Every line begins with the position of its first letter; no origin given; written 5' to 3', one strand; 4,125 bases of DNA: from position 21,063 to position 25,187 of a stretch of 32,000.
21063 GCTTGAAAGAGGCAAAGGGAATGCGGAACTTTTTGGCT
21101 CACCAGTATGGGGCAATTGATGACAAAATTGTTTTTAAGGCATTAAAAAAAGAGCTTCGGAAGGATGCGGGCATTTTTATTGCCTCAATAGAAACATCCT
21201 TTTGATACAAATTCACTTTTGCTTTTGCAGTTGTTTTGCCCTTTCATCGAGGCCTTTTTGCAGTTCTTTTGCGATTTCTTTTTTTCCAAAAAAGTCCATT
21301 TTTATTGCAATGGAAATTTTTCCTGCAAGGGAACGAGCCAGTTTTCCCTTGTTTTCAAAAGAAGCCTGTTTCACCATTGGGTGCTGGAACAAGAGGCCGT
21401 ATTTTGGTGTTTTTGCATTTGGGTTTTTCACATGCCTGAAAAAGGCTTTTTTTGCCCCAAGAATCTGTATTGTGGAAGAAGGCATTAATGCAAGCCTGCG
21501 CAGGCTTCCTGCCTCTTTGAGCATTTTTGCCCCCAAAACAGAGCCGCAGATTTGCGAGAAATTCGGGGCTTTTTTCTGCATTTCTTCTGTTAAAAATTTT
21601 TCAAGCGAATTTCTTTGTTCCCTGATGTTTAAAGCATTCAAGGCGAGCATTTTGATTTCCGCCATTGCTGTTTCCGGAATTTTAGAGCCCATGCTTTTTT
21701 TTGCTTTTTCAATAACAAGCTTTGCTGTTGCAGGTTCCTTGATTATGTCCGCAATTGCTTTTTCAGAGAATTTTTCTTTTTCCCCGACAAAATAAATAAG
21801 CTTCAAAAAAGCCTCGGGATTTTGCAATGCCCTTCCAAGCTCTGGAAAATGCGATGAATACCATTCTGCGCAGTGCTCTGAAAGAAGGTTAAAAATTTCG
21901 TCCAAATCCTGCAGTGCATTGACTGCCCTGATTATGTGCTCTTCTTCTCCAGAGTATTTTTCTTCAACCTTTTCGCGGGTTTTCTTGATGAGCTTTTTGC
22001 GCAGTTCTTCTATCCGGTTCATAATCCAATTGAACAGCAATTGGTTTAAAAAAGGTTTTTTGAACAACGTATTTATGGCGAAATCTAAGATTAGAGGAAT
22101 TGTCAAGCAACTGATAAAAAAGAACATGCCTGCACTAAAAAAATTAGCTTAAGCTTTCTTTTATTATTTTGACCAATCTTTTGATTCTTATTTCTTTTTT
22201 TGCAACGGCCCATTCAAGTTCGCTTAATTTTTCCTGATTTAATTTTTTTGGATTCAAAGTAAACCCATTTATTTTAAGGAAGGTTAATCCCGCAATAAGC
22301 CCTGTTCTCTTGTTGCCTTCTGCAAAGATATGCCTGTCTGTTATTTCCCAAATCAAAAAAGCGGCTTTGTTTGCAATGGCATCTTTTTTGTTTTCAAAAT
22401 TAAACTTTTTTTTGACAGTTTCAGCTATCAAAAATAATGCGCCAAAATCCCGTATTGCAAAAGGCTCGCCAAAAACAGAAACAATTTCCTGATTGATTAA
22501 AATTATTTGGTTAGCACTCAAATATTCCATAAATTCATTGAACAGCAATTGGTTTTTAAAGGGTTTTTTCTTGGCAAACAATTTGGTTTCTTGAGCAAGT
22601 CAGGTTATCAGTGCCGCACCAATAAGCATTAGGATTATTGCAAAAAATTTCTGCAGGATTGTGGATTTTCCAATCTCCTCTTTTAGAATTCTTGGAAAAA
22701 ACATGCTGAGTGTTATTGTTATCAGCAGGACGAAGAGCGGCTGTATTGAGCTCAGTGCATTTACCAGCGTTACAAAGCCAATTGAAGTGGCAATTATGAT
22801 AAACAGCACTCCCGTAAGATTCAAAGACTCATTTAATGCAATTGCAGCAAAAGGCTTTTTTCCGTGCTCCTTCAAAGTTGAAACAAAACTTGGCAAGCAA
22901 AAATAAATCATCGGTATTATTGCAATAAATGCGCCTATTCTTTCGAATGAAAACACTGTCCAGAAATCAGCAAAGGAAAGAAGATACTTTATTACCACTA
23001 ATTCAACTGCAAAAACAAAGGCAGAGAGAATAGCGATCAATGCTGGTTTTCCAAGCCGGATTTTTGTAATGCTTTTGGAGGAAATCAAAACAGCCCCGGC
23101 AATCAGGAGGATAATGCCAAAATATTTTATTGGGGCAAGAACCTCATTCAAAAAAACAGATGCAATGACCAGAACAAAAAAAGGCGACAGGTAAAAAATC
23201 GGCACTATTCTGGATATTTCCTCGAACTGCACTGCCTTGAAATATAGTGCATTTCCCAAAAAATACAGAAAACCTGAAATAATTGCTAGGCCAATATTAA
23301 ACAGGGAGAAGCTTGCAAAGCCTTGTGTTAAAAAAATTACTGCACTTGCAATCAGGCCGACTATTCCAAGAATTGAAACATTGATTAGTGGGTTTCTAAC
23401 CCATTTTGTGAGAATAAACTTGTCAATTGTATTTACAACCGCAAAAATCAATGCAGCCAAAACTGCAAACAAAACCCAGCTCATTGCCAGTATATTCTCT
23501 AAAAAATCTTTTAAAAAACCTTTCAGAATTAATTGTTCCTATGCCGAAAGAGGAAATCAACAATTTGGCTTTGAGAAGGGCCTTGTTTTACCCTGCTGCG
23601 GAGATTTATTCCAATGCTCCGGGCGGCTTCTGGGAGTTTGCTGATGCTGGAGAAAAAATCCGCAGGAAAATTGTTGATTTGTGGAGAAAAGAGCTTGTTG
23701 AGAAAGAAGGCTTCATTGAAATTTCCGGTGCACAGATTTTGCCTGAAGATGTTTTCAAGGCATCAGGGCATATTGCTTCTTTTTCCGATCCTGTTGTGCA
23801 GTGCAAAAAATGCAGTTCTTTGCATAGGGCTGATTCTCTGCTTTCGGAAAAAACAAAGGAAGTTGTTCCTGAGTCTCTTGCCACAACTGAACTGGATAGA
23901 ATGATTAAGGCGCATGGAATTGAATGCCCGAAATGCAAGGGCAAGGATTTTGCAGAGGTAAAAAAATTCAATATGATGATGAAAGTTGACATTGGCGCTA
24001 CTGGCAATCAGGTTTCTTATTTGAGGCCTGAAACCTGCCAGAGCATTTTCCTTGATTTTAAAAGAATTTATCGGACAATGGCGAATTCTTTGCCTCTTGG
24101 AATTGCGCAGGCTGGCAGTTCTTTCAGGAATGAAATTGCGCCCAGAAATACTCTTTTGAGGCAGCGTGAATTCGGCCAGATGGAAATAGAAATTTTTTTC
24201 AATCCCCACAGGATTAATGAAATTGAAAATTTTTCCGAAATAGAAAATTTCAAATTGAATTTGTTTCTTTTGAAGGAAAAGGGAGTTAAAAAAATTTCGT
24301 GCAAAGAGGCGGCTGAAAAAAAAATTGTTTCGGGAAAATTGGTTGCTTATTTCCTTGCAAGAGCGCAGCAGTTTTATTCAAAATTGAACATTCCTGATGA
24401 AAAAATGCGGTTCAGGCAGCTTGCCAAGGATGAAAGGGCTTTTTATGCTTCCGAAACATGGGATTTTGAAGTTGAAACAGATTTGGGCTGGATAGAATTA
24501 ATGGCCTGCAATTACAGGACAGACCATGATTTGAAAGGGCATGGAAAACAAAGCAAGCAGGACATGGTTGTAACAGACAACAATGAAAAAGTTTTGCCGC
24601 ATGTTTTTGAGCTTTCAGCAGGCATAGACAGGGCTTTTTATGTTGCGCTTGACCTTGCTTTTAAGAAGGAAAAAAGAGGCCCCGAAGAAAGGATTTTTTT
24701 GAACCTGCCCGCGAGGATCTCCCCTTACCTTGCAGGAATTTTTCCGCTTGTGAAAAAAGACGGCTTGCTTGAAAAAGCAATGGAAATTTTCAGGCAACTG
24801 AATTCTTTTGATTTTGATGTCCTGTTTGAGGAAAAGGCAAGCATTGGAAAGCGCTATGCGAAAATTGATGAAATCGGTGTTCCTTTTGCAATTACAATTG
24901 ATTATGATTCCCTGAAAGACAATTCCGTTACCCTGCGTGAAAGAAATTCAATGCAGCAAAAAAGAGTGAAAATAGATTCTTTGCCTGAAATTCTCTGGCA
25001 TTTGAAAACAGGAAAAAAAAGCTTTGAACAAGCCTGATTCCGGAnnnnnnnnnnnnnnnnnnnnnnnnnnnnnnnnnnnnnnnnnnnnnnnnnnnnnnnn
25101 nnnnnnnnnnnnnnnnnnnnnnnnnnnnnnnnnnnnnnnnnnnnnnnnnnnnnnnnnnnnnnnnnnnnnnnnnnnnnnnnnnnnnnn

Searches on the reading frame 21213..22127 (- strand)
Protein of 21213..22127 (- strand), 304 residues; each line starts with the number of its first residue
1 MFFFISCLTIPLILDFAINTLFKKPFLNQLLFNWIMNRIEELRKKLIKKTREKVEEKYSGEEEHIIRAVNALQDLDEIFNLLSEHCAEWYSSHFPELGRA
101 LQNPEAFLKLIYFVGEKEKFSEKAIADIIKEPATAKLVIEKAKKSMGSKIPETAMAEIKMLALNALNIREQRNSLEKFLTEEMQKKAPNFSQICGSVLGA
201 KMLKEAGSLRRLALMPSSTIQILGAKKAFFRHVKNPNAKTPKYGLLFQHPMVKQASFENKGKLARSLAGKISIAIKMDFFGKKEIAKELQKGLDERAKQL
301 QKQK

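Call 71: search_protein_families(library=pfam, proteins=[window:21213-22127:-], max_evalue=0.001)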
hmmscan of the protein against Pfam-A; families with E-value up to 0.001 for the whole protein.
window:21213-22127:- (304 aa): 1 family
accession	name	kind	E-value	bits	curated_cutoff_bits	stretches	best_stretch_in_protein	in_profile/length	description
PF01798.23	Nop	-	1.5e-59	201.7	25.4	1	72-298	2-227/228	snoRNA binding domain, fibrillarin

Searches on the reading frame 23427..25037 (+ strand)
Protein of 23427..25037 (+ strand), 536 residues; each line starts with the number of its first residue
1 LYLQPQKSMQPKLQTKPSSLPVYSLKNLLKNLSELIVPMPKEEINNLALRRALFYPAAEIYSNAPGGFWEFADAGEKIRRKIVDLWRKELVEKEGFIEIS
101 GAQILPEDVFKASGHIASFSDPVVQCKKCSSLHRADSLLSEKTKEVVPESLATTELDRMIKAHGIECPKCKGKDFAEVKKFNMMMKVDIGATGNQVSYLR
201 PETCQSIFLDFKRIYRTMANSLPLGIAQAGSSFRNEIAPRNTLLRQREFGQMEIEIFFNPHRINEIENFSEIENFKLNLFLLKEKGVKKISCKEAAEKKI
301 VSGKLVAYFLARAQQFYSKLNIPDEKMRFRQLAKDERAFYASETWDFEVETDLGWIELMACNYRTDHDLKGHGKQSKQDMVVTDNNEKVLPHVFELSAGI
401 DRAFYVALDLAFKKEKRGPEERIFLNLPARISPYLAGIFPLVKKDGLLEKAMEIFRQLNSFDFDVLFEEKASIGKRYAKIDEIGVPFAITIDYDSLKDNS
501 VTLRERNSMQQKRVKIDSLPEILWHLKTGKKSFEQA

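Call 71: search_protein_families(library=pfam, proteins=[window:23427-25037:+], max_evalue=0.001)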
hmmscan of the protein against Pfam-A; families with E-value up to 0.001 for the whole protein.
window:23427-25037:+ (536 aa): 2 families
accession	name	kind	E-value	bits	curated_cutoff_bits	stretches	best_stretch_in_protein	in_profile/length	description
PF03129.25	HGTP_anticodon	-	6.1e-19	68.4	21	1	438-523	4-91/94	Anticodon binding domain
PF00587.30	tRNA-synt_2b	-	9.7e-10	39.2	29.3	1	197-354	11-126/179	tRNA synthetase class II core domain (G, H, P, S and T)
